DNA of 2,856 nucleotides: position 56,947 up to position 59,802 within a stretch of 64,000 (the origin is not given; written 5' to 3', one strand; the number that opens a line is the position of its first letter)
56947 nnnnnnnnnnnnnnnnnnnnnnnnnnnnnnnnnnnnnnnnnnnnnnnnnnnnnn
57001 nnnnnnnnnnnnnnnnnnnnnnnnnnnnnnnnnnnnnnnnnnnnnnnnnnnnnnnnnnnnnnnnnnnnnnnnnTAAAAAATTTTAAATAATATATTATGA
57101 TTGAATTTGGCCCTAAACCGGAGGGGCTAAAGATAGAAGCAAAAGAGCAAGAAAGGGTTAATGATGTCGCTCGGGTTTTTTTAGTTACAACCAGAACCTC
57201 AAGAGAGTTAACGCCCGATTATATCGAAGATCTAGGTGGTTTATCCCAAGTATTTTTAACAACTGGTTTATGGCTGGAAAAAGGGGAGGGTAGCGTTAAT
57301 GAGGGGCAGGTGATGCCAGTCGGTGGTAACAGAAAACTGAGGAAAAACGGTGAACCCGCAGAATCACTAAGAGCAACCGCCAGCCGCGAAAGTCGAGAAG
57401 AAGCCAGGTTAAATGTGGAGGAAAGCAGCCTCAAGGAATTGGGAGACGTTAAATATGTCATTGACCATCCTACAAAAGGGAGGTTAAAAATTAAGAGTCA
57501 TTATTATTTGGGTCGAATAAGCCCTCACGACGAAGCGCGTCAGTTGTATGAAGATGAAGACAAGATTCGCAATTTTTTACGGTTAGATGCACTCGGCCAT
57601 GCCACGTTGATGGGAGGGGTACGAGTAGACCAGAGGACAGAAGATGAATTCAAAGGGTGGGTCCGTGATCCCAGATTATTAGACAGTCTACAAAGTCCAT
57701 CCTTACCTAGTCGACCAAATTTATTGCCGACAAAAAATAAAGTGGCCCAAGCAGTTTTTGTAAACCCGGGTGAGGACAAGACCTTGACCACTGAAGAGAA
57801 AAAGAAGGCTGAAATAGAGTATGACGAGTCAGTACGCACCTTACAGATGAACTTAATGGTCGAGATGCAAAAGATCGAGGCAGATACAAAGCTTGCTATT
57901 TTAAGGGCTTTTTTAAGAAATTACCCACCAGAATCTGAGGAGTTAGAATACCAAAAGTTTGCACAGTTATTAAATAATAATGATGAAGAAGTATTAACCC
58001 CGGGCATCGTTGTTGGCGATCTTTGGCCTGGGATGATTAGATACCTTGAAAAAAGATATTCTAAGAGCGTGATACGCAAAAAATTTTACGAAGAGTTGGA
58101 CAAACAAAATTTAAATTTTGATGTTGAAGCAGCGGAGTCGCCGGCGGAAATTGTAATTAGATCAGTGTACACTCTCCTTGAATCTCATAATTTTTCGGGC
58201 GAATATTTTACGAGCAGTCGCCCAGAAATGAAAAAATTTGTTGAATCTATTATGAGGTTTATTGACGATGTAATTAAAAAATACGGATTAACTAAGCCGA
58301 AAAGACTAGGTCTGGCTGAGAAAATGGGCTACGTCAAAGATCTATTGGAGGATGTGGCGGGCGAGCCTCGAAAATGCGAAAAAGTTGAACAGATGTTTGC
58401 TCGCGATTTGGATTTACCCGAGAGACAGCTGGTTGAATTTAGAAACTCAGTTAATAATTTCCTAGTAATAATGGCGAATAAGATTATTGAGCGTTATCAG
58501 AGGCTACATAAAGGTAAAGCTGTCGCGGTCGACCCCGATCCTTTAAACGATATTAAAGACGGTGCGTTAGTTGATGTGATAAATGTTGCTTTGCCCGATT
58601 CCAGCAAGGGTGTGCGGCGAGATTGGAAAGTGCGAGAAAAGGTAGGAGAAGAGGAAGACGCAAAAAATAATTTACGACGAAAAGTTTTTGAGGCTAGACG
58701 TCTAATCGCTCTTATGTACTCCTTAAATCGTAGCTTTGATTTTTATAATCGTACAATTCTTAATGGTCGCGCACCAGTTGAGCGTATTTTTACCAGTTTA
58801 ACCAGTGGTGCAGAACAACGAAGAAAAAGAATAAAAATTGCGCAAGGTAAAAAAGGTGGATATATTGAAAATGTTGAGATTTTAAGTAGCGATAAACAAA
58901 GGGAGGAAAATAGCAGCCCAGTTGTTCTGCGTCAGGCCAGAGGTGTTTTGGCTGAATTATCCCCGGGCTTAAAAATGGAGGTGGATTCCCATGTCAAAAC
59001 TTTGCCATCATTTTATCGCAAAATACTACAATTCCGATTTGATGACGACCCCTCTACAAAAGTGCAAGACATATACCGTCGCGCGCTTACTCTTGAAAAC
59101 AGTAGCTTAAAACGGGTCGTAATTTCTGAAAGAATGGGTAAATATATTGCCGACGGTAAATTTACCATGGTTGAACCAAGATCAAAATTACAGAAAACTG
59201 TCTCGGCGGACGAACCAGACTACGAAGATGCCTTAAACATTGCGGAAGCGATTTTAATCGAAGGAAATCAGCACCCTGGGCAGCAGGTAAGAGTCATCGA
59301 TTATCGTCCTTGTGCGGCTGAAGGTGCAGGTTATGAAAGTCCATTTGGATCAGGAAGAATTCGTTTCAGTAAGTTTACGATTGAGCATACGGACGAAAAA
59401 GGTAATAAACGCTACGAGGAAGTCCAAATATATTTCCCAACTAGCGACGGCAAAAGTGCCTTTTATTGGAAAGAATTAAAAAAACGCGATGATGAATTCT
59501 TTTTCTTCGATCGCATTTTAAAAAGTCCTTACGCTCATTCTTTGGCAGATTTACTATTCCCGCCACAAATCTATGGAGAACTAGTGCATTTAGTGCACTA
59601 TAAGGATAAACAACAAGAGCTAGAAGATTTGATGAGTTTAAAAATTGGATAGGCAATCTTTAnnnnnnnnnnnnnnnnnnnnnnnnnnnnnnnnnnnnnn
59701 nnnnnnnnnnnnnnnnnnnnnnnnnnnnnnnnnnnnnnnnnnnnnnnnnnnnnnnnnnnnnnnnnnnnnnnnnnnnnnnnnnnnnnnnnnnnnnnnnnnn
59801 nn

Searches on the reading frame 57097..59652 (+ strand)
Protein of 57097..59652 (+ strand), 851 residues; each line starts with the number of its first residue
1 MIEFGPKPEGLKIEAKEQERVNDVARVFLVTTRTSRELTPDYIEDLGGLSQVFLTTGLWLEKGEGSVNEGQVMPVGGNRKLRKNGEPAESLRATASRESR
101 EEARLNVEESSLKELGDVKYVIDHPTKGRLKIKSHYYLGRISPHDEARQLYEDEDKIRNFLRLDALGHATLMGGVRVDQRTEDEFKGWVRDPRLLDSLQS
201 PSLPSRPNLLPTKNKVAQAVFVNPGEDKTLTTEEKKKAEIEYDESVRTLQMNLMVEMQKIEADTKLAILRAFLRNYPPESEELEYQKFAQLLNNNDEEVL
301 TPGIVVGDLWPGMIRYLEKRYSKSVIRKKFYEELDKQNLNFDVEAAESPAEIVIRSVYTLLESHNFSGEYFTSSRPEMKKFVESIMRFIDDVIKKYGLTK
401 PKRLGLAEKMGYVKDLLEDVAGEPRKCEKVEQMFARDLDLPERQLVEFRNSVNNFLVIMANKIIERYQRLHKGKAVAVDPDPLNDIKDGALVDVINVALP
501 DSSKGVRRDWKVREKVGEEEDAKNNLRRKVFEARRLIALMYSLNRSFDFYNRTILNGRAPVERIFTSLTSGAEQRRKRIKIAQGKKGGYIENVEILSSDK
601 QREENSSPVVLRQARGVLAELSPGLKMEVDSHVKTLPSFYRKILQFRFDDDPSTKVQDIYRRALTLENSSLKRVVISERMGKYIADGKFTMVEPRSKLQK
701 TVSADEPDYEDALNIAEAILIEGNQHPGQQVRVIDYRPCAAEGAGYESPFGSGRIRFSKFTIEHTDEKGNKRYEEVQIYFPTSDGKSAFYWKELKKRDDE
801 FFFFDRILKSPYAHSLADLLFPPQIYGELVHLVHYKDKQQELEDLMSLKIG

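Call 11: search_protein_families(library=pfam, proteins=[window:57097-59652:+], max_evalue=0.1)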
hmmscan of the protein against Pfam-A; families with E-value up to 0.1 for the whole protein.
window:57097-59652:+ (851 aa): 1 family
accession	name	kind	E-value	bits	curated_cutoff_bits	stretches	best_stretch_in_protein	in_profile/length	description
PF00293.34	NUDIX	-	0.0016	18.9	21.1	1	86-166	39-118/134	NUDIX domain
